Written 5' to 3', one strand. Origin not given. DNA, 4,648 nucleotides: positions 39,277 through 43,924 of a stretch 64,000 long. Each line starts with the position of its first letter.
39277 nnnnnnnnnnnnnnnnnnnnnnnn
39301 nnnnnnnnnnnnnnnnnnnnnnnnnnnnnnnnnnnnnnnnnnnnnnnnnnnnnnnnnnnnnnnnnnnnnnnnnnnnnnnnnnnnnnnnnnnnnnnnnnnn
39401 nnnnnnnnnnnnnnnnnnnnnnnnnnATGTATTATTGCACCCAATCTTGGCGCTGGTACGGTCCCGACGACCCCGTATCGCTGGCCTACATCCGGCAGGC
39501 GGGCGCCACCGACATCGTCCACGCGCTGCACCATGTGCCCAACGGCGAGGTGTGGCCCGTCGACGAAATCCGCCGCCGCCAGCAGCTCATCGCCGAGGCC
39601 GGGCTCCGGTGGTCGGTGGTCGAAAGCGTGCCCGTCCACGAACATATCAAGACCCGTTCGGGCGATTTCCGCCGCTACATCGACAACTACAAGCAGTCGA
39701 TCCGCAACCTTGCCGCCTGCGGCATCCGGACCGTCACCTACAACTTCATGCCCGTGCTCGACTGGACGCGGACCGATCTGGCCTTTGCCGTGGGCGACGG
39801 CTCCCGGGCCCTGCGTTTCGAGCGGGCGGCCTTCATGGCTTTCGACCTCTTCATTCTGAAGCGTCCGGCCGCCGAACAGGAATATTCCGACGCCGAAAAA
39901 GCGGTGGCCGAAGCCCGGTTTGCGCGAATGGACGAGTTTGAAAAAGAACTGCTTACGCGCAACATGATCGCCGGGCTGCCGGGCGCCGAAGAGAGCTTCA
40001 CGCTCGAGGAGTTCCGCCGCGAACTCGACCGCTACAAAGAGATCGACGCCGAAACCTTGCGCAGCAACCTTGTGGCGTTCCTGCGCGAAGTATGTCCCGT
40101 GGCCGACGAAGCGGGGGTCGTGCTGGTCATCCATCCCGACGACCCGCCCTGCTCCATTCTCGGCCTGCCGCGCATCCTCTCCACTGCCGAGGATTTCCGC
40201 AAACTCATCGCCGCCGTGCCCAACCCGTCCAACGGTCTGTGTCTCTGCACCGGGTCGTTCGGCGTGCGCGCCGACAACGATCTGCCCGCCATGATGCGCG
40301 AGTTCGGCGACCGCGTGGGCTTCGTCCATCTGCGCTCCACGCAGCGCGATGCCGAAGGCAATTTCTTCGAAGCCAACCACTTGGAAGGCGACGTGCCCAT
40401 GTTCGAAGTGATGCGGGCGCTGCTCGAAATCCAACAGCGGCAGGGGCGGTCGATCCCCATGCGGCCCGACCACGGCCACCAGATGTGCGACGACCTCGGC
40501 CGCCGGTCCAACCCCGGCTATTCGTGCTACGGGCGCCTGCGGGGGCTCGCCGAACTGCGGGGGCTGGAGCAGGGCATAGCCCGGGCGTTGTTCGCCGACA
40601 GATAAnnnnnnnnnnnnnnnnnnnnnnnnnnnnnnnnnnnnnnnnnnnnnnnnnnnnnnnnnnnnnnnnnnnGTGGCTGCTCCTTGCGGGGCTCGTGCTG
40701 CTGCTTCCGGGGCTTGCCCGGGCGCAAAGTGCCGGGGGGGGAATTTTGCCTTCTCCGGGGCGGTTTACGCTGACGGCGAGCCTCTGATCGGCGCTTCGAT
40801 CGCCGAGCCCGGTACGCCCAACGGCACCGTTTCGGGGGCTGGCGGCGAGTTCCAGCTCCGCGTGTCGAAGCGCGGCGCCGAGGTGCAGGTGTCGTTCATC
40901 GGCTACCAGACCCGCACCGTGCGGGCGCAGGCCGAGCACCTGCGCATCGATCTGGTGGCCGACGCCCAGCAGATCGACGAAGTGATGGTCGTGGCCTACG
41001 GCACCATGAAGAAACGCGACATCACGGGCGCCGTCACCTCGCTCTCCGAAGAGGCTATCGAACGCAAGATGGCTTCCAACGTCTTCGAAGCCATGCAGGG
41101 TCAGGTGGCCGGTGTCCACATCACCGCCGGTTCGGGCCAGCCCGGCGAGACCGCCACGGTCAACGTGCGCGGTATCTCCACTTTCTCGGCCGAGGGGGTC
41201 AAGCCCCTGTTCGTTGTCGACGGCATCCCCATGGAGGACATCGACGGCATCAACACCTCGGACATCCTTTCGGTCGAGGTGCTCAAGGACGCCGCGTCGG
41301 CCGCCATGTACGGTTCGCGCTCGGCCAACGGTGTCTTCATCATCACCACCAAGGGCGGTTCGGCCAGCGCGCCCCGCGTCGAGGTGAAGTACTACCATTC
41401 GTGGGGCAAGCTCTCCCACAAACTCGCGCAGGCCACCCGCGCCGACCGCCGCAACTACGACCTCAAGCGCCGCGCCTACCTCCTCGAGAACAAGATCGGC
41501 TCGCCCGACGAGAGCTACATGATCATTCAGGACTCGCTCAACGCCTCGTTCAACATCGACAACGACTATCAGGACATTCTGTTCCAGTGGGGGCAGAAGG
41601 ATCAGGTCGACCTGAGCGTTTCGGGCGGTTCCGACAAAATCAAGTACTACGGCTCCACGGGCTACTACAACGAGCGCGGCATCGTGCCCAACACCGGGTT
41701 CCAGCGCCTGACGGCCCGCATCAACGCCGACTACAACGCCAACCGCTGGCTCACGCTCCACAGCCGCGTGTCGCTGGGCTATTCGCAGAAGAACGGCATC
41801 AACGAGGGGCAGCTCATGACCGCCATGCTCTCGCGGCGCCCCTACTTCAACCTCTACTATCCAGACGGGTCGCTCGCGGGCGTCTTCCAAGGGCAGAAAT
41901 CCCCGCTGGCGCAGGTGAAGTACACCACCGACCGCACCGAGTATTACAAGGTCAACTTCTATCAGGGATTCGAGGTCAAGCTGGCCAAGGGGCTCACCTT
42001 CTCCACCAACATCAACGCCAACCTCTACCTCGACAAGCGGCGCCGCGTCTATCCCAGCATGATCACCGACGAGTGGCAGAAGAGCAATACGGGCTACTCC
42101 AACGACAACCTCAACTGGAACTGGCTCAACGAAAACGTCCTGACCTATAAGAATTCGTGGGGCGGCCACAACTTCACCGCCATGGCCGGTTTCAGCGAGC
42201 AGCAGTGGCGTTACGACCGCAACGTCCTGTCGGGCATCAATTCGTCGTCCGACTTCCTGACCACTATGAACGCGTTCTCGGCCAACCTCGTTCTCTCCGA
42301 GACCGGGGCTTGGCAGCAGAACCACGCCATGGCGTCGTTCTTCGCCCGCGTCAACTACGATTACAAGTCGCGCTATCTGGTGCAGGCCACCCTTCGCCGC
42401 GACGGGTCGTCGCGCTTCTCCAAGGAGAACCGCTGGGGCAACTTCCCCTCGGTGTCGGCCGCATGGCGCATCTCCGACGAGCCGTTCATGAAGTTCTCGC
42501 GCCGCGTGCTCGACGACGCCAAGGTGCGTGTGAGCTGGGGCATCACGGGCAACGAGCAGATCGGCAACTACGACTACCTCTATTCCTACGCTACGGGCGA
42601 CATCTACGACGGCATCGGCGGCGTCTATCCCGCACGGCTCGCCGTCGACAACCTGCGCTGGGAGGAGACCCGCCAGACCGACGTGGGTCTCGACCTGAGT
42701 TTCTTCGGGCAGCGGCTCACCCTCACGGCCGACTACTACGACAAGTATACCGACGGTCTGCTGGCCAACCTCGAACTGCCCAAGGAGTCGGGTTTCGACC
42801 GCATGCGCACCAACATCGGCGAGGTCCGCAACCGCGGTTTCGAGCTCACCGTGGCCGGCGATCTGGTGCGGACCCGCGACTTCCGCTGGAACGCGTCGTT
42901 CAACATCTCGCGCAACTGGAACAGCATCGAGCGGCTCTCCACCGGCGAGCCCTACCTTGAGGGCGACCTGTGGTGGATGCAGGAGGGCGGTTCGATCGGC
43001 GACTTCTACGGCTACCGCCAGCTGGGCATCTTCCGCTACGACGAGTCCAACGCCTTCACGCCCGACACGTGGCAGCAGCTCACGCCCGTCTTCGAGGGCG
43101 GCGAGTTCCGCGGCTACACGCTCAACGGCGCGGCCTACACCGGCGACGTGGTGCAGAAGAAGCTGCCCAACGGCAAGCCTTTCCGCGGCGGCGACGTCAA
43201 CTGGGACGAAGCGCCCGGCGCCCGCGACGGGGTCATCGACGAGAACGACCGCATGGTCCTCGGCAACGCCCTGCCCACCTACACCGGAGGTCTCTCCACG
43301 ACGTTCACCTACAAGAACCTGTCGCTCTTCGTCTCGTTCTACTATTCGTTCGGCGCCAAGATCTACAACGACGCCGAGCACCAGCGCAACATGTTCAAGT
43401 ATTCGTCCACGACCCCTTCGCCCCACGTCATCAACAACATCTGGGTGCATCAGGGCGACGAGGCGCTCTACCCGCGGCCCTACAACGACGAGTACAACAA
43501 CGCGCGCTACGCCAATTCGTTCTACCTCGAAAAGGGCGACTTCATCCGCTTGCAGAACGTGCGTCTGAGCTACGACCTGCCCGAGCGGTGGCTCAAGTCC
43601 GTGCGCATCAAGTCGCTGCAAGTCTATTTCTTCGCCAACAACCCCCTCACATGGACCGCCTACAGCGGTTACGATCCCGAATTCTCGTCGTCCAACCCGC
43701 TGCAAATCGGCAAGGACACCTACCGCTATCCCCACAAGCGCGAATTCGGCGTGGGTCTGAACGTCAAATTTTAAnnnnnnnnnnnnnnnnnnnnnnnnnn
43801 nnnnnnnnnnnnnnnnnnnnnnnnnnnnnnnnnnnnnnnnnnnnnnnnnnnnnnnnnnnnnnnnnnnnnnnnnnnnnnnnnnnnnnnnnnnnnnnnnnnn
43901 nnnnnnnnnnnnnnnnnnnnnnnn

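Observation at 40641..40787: G8 homopolymer switches SusC out of frame right after its signal peptide: candidate phase-variable PUL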

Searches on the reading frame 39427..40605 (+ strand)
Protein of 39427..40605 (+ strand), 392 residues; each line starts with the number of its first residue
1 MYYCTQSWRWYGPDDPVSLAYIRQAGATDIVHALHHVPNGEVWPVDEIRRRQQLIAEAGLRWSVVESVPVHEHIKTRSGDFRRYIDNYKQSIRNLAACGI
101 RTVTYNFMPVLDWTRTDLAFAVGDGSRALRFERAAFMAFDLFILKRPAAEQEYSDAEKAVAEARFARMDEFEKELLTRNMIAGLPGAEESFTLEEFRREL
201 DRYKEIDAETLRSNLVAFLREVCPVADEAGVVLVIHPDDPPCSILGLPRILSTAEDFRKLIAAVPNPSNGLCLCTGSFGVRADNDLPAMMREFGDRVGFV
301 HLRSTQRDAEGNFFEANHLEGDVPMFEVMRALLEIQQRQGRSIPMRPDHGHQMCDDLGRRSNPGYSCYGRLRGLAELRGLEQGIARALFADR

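Call 8: search_protein_families(library=pfam, proteins=[window:39427-40605:+])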
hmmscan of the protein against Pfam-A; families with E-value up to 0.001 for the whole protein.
window:39427-40605:+ (392 aa): 2 families
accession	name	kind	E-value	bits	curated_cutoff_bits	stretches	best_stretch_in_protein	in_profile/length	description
PF03786.19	UxuA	-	3.6e-129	431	23.7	1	6-384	3-350/352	D-mannonate dehydratase (UxuA)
PF01261.30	AP_endonuc_2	-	2.3e-15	57.4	31.1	1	204-336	98-220/249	Xylose isomerase-like TIM barrel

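Call 29: find_encoding_contigs(protein=window:39427-40605:+, flank=1500, max_places=10)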
Protein window:39427-40605:+ (392 aa): 2 contigs read that carry it; 2 places shown.
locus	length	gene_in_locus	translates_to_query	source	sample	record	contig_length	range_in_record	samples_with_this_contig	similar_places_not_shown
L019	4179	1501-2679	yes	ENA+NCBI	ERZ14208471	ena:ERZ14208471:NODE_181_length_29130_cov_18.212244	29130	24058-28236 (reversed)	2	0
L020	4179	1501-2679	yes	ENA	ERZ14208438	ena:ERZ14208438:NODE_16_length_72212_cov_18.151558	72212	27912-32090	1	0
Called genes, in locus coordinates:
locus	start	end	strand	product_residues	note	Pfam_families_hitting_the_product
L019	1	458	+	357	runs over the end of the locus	PF00356:LacI, PF13407:Peripla_BP_4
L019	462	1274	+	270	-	PF00106:adh_short, PF01370:Epimerase, PF08659:KR, PF13561:adh_short_C2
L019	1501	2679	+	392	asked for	PF03786:UxuA, PF01261:AP_endonuc_2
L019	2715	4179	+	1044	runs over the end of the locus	PF13715:CarbopepD_reg_2, PF07715:Plug, PF00593:TonB_dep_Rec_b-barrel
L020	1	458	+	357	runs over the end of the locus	PF00356:LacI, PF13407:Peripla_BP_4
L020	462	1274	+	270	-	PF00106:adh_short, PF01370:Epimerase, PF08659:KR, PF13561:adh_short_C2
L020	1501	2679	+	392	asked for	PF03786:UxuA, PF01261:AP_endonuc_2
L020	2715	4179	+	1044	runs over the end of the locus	PF13715:CarbopepD_reg_2, PF07715:Plug, PF00593:TonB_dep_Rec_b-barrel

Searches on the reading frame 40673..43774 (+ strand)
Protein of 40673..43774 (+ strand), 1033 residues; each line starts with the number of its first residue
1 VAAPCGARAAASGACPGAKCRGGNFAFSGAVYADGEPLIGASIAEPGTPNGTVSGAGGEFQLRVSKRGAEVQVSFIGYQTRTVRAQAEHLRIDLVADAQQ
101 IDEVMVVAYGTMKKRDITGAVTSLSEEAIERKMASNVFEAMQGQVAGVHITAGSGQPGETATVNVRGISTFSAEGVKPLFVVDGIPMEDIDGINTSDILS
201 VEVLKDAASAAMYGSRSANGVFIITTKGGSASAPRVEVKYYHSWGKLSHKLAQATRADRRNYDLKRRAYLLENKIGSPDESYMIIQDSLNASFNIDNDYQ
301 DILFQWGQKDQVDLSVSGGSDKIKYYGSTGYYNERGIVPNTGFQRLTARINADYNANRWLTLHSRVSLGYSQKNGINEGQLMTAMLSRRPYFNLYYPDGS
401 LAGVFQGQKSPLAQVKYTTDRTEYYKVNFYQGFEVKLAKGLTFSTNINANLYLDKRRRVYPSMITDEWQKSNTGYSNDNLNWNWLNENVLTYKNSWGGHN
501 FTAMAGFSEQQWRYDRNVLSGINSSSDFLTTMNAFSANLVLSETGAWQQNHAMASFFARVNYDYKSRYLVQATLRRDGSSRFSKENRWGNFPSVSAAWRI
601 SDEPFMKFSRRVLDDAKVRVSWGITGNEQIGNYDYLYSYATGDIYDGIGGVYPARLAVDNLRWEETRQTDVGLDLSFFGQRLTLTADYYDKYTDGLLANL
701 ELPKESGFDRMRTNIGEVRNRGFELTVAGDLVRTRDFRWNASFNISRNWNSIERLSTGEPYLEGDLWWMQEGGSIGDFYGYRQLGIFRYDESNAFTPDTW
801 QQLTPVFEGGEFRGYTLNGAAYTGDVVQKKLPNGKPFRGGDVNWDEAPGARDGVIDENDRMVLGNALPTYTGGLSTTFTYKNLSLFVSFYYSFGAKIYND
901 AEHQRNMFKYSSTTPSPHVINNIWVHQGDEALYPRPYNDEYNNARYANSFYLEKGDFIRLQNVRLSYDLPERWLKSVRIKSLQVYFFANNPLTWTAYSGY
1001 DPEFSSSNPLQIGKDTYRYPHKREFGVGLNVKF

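Call 32: find_encoding_contigs(protein=window:40673-43774:+, flank=1500, max_places=10)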
Protein window:40673-43774:+ (1033 aa): no gene with exactly this product is on record in the collection.
